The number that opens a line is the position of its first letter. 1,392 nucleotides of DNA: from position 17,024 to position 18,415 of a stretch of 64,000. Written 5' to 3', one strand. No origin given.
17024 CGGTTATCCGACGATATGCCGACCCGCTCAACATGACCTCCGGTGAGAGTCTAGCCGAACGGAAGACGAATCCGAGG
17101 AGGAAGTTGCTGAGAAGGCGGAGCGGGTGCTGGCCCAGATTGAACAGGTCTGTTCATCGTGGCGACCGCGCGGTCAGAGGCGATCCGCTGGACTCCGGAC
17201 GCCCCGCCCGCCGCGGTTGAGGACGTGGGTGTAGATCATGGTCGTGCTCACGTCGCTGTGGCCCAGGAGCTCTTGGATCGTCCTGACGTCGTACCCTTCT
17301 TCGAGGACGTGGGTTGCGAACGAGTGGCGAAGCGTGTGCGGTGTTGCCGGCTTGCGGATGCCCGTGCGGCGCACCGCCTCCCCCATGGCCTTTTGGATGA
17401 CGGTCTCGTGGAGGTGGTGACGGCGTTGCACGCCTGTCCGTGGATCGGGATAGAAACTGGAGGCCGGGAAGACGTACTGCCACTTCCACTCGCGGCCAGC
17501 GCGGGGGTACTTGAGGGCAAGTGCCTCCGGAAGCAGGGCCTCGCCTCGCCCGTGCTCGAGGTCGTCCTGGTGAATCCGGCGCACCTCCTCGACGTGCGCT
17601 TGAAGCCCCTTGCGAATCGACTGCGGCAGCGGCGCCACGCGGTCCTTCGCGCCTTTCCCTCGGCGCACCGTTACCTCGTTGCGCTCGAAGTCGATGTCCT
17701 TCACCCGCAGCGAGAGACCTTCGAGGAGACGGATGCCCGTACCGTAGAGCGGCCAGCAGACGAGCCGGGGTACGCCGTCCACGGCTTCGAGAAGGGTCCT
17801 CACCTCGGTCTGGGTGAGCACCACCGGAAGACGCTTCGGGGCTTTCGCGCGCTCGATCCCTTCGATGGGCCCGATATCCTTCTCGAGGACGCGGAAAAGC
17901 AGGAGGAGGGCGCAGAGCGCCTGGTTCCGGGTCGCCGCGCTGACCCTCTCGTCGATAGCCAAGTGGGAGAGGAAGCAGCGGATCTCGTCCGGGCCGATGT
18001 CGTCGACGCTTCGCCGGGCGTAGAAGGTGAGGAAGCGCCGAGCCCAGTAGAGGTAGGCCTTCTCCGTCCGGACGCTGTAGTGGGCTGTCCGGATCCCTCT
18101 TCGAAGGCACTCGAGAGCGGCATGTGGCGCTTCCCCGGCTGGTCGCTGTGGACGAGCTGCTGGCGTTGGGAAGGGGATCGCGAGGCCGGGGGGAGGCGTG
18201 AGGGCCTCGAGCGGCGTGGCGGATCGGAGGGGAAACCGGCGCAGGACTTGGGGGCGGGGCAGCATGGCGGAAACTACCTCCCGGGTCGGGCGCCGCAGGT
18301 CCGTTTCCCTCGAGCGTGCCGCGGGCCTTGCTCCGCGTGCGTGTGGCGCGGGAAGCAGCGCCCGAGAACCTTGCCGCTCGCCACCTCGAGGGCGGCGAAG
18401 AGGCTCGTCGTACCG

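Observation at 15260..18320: Complete integron whose integrase points into its own cassette array, with attI after the intI stop codon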

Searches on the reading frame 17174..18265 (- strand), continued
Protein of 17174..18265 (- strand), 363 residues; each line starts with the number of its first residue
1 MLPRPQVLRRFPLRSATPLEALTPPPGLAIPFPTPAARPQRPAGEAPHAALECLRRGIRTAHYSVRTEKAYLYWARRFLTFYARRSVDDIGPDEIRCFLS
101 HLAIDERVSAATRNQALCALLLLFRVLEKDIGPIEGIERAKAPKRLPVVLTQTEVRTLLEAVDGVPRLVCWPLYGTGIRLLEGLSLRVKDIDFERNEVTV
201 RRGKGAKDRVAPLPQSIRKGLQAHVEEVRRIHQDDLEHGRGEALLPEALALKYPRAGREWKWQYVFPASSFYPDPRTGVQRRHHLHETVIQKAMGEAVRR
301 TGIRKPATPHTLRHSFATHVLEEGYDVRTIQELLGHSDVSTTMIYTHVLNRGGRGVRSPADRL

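Call 17: find_encoding_contigs(protein=P0028, flank=10000, max_places=2)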
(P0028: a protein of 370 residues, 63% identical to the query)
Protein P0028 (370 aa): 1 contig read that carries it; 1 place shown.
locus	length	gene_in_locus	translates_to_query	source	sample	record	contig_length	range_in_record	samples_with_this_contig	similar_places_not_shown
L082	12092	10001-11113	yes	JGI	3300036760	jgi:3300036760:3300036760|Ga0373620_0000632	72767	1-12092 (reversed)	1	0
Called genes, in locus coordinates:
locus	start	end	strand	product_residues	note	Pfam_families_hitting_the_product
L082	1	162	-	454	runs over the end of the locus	PF03349:Toluene_X (faint)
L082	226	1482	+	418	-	PF00675:Peptidase_M16, PF05193:Peptidase_M16_C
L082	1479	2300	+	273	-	PF00753:Lactamase_B, PF23023:Anti-Pycsar_Apyc1 (weak), PF12706:Lactamase_B_2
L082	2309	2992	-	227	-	PF12146:Hydrolase_4, PF00561:Abhydrolase_1, PF12697:Abhydrolase_6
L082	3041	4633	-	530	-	PF02366:PMT (weak), PF13231:PMT_2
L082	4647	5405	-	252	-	PF00072:Response_reg, PF04397:LytTR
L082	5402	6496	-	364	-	PF06580:His_kinase, PF02518:HATPase_c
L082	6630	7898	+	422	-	PF00206:Lyase_1, PF10397:ADSL_C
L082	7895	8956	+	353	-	PF21088:MS_channel_1st, PF00924:MS_channel_2nd, PF21082:MS_channel_3rd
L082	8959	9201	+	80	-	PF02700:PurS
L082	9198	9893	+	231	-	PF07685:GATase_3, PF13507:GATase_5, PF01965:DJ-1_PfpI (weak)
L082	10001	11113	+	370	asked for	PF13495:Phage_int_SAM_4, PF00589:Phage_integrase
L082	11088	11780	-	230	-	PF10056:DUF2293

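Call 18: find_encoding_contigs(protein=P0015, flank=10000, max_places=2)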
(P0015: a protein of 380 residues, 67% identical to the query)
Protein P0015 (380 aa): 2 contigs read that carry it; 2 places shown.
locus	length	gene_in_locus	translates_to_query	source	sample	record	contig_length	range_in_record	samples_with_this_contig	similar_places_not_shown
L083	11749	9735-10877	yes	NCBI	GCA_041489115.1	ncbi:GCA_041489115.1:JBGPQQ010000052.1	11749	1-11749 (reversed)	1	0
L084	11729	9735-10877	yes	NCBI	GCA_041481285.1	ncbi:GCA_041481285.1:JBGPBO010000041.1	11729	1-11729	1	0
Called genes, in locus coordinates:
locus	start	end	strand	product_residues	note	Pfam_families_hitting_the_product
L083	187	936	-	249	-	PF07505:DUF5131, PF17338:GP88 (weak)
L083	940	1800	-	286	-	-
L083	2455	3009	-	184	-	-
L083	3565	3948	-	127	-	PF05593:RHS_repeat (faint)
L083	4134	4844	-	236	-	-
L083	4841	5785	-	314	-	PF00027:cNMP_binding, PF00990:GGDEF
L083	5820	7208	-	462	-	PF16217:M64_N, PF09471:Peptidase_M64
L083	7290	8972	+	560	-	PF01019:G_glu_transpept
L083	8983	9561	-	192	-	-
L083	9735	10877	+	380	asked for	PF13495:Phage_int_SAM_4, PF00589:Phage_integrase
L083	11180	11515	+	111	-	-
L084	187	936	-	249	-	PF07505:DUF5131, PF17338:GP88 (weak)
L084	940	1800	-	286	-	-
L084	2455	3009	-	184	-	-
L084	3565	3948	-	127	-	PF05593:RHS_repeat (faint)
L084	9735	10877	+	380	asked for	PF13495:Phage_int_SAM_4, PF00589:Phage_integrase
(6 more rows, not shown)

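Call 19: find_encoding_contigs(protein=P0004, flank=10000, max_places=2)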
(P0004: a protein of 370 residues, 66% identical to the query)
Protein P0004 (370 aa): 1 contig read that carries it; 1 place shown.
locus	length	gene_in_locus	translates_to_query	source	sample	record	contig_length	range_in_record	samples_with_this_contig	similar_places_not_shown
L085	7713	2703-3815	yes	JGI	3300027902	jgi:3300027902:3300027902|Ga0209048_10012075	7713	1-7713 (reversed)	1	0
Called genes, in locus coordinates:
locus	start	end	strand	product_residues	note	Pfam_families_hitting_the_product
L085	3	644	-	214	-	?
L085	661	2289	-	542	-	PF00171:Aldedh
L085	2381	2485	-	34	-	-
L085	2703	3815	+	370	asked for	PF13495:Phage_int_SAM_4, PF00589:Phage_integrase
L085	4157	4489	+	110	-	-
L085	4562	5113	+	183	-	-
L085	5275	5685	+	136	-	-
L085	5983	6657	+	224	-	-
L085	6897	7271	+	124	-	-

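Call 37: search_solved_structures(query=window:17174-18265:-, show_alignments=1, max_evalue=1e-10)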
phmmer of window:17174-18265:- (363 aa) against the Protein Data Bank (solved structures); distinct sequences matched with E-value up to 1e-10: 9.
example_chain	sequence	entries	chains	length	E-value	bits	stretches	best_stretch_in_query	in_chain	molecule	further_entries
2a3v_A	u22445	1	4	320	3.4e-78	266.6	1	53-363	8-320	site-specific recombinase IntI4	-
5hxy_A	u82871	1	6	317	6.6e-35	124.2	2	57-226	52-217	Tyrosine recombinase XerA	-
4a8e_A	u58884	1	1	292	1.5e-34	123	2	77-226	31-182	PROBABLE TYROSINE RECOMBINASE XERC-LIKE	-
1a0p_A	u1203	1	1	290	1.1e-20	77.4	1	305-350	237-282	SITE-SPECIFIC RECOMBINASE XERD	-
5dcf_A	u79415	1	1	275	1.2e-17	67.4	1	305-351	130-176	Tyrosine recombinase XerD,DNA translocase FtsK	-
5c6k_A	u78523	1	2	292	7.1e-14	55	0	308-348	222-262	Integrase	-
5dor_A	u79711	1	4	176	6e-12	48.7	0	308-348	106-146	Integrase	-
9i5v_14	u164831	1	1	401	1.2e-11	47.6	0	294-349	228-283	Ribosome-associated translation inhibitor RaiA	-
5jjv_A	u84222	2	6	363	8.8e-11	44.8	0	285-348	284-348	Tyrosine recombinase XerH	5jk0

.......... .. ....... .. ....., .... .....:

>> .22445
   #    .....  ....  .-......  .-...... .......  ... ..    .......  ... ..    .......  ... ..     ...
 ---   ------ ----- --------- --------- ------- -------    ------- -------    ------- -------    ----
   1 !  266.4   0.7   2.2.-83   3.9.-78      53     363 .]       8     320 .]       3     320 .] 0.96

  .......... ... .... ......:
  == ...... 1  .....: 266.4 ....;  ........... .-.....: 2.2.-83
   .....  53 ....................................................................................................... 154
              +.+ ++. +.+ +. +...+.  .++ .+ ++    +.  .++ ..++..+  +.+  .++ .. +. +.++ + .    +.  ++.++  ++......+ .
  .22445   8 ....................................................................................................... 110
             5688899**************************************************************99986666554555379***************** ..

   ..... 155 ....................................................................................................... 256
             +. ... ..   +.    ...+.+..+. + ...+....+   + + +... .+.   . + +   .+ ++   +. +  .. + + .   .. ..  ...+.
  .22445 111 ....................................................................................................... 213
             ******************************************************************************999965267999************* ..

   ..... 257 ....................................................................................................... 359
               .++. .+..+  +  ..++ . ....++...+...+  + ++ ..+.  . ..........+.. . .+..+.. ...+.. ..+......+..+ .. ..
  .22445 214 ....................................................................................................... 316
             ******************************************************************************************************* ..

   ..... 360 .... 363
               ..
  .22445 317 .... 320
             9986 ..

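Call 52: find_encoding_contigs(protein=P0002, flank=10000, max_places=2)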
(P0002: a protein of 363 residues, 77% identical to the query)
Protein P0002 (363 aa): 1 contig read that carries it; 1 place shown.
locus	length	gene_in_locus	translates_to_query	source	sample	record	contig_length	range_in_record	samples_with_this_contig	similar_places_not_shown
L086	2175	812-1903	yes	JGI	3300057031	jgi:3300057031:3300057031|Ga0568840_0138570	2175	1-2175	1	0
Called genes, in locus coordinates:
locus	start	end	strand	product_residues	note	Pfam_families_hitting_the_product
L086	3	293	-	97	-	?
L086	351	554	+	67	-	-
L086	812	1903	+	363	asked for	PF13495:Phage_int_SAM_4, PF00589:Phage_integrase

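Call 53: find_encoding_contigs(protein=P0003, flank=10000, max_places=2)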
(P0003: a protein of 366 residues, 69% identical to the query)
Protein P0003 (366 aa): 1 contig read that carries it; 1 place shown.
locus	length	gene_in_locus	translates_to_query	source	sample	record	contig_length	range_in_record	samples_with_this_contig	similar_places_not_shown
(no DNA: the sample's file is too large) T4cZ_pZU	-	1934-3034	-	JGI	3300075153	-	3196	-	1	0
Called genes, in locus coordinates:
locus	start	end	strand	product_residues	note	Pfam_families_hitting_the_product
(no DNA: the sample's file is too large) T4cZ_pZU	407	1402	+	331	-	PF02899:Phage_int_SAM_1, PF13495:Phage_int_SAM_4 (weak), PF00589:Phage_integrase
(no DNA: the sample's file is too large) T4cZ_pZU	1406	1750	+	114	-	PF04993:TfoX_N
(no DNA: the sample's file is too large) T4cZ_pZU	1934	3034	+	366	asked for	PF13495:Phage_int_SAM_4, PF00589:Phage_integrase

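Call 55: find_encoding_contigs(protein=P0001, flank=1000, max_places=2)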
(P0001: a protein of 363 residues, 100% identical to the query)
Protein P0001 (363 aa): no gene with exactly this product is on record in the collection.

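Call 66: search_dna_similar(query=window:17174-18265:-, collection=plasmids, mode=protein, max_rows=12, rows=spread)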
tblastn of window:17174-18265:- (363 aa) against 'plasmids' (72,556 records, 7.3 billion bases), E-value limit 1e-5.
The search stops at 5000 records and this limit was reached: more records match than are counted here, and every count below describes the 5000 best-scoring records only.
Records with a match: at least 5000; places in all: 7016; records where one place covers at least 80% of the query: 5000.
Best place of each record, by identity: <60% 5000.
By first word of the organism name: Klebsiella 1851; Escherichia 1482; Salmonella 464; Enterobacter 389; Pseudomonas 168; Citrobacter 142; Shigella 85; Providencia 64; Aeromonas 55; Acinetobacter 48; and 39 more.
By predicted mobility (MOB-suite, as given by PLSDB): conjugative 3625; non-mobilizable 732; mobilizable 643.
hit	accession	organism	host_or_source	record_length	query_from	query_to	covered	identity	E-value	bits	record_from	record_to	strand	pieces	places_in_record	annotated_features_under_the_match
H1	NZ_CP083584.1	Kovacikia minuta CCNUW1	cell culture,fresh water lake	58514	47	361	87%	53.2%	2e-97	323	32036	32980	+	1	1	integron integrase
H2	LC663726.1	uncultured bacterium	-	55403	51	363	86%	51.0%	1e-86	292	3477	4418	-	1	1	IntI1 integrase | hypothetical protein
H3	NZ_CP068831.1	Klebsiella pneumoniae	Homo sapiens,Plasmid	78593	51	363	86%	51.0%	1e-86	292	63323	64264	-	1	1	intI1: class 1 integron integrase IntI1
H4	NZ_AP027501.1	Escherichia coli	-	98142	51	363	86%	51.0%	1e-86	292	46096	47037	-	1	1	intI1: class 1 integron integrase IntI1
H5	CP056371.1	Escherichia coli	culture,Wastewater effluent sample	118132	51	363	86%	51.0%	1e-86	292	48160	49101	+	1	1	intI1: class 1 integron integrase IntI1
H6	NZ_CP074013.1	Escherichia coli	Pig,pure culture,Rectal Swab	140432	51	363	86%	51.0%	1e-86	292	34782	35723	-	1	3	intI1: class 1 integron integrase IntI1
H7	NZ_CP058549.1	Klebsiella pneumoniae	Manis javanica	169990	51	363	86%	51.0%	1e-86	292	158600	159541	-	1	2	intI1: class 1 integron integrase IntI1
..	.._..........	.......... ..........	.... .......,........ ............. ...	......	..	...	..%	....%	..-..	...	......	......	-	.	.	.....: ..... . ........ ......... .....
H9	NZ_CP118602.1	Escherichia coli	Homo sapiens,urine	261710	51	363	86%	51.0%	1e-86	292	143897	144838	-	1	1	intI1: class 1 integron integrase IntI1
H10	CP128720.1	Klebsiella pneumoniae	Homo sapiens,blood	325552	51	363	86%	51.0%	1e-86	292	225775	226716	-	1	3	intI1: class 1 integron integrase IntI1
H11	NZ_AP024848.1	Serratia marcescens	-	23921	51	363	86%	51.0%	3e-86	291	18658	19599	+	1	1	intI1: class 1 integron integrase IntI1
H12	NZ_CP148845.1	Salmonella enterica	-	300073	54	363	85%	51.1%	2e-86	292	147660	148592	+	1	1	none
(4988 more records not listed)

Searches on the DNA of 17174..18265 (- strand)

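Call 57: search_with_rna_model(model_id=R1, sources=[L001, L003, L008, L016, L017, L025, L028, L031, L033, L035, L037, L039, L049, L050, L052, L054, L055, L059, L062, L063, L066, L067, L070, L071, L075, L076, L077, L080, L081, L082, L083, L085, L086, L044, L012, L074, L056, L058], max_evalue=0.001)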
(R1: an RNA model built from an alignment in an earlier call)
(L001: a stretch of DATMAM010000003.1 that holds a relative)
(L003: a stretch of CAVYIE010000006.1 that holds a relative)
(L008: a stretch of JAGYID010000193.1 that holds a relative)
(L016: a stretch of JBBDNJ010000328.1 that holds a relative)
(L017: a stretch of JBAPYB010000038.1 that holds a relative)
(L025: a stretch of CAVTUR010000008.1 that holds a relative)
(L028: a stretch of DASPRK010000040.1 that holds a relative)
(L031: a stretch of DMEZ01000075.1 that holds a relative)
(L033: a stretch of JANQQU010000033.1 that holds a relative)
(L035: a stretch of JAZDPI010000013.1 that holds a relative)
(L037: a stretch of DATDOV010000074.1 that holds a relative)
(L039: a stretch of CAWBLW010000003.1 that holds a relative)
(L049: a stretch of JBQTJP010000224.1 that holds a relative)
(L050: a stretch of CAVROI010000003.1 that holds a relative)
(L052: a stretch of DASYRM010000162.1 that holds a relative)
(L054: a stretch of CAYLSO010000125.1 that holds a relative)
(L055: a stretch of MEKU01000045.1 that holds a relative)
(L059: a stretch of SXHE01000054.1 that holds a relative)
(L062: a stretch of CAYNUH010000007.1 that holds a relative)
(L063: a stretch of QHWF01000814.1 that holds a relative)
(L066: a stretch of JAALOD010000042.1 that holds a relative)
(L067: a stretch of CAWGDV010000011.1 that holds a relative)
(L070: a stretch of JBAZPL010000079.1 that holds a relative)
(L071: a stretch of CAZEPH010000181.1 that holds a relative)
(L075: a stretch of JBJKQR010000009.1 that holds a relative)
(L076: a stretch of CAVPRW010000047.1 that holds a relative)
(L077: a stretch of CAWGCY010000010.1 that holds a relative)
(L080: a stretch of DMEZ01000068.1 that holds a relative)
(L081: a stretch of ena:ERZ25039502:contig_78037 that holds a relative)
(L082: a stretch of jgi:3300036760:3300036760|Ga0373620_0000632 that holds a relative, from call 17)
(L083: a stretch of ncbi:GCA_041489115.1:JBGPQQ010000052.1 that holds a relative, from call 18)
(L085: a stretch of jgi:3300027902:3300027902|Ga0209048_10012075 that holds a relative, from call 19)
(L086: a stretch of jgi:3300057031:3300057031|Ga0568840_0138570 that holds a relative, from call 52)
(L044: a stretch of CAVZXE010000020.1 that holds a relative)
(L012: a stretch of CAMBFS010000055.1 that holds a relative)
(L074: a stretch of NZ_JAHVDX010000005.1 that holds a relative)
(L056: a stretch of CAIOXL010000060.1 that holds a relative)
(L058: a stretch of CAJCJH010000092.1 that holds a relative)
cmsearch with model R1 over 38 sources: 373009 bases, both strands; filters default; matches with E-value up to 0.001: 68.
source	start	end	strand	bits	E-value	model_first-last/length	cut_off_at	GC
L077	13124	13183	+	61.9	5.8e-13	1-60/60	no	0.62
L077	15635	15694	+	61.2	8.8e-13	1-60/60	no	0.58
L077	16105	16164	+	60.6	1.2e-12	1-60/60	no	0.58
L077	12564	12623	+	60.1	1.6e-12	1-60/60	no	0.6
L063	2323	2382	+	59.6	2.3e-12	1-60/60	no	0.72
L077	16715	16774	+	59.5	2.3e-12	1-60/60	no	0.62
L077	9883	9942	+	59.5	2.5e-12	1-60/60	no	0.62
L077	11090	11149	+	58.3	5e-12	1-60/60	no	0.6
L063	3103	3172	+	56.7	1.3e-11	1-60/60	no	0.69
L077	14085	14144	+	56.4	1.5e-11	1-60/60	no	0.6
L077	15025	15084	+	55.8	2.2e-11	1-60/60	no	0.57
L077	12073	12132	+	54.8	3.9e-11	1-60/60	no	0.58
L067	10125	10196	+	54.8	3.9e-11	1-60/60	no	0.53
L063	1700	1764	+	54.4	5.1e-11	1-60/60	no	0.68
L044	1307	1365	-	53.8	7.2e-11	1-60/60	no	0.63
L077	11597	11656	+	53.4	9.2e-11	1-60/60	no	0.55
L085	6788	6857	+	52.6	1.4e-10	1-60/60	no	0.67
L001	7680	7752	+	52.4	1.7e-10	1-60/60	no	0.71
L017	13253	13327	+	51.2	3.5e-10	1-60/60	no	0.71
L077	10592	10671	+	50.5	5.1e-10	1-60/60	no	0.59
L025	1196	1289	+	50.4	5.7e-10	1-60/60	no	0.63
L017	12670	12743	+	50.2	6.3e-10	1-60/60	no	0.65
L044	46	103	-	49.5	9.3e-10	1-60/60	no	0.64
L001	4517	4615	+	49.3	1.1e-09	1-60/60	no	0.69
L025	10353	10444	+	48.3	2e-09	1-60/60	no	0.57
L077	13585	13664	+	47.5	3.1e-09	1-60/60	no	0.57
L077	14546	14625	+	47.5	3.1e-09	1-60/60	no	0.57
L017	11183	11258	+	47.3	3.5e-09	1-60/60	no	0.72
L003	15251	15308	+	46.7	4.9e-09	1-60/60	no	0.64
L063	2830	2877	+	46.4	5.9e-09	6-55/60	no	0.75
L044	835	894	-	46.3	6.5e-09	1-60/60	no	0.63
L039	12476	12573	+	46.1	7.3e-09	1-60/60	no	0.74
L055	2243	2321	+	43.7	3.1e-08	1-60/60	no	0.65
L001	2748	2835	+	43.6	3.2e-08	1-60/60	no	0.66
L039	12980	13077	+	43.5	3.3e-08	1-60/60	no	0.73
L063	3495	3582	+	43.4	3.7e-08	1-60/60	no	0.67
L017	14901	14977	+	40.7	1.8e-07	1-60/60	no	0.7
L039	9796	9896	+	40.4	2.2e-07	1-60/60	no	0.73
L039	13550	13650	+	40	2.8e-07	1-60/60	no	0.75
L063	4596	4665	+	39.9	3e-07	1-60/60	no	0.73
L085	4500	4570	+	39.8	3.1e-07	1-60/60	no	0.56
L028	1376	1431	-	39.7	3.2e-07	1-60/60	no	0.64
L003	15773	15862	+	39.4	4e-07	1-60/60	no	0.68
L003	14521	14610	+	39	5.1e-07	1-60/60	no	0.69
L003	16328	16417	+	38.3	7.5e-07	1-60/60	no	0.68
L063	4024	4083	+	38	8.8e-07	1-60/60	no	0.65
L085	5143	5214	+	36.9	1.7e-06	1-60/60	no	0.6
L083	11569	11639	+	36.3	2.6e-06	1-60/60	no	0.51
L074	3945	3992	-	35.7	3.5e-06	1-60/60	no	0.52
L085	5706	5816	+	34.5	7.1e-06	1-60/60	no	0.59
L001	6771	6865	+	33.7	1.2e-05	1-60/60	no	0.68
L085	7432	7503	+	33.5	1.3e-05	1-60/60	no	0.53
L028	367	444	-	32.6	2.3e-05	1-60/60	no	0.64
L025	130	238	+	32.3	2.7e-05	1-60/60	no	0.58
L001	5748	5808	+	32.3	2.8e-05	1-60/60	no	0.62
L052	4297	4346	+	32.2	2.9e-05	1-46/60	3'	0.74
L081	17654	17726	+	32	3.2e-05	1-60/60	no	0.66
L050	11942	12080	+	31.6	4.2e-05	1-60/60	no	0.61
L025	11410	11497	+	30.6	7.3e-05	1-60/60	no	0.58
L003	15495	15584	+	30.3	8.8e-05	1-60/60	no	0.68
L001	7210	7305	+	30.2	9.6e-05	1-60/60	no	0.69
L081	17048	17175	+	29.8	0.00012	1-60/60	no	0.71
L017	14043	14119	+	29.6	0.00014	1-60/60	no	0.7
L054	10367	10467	+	29.6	0.00014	1-60/60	no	0.72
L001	3754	3825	+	29.3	0.00016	1-60/60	no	0.71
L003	9458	9548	+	28.6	0.00024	1-60/60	no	0.69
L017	6875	6944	+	28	0.00035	1-60/60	no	0.74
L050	10675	10811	+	27.9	0.00039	1-60/60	no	0.63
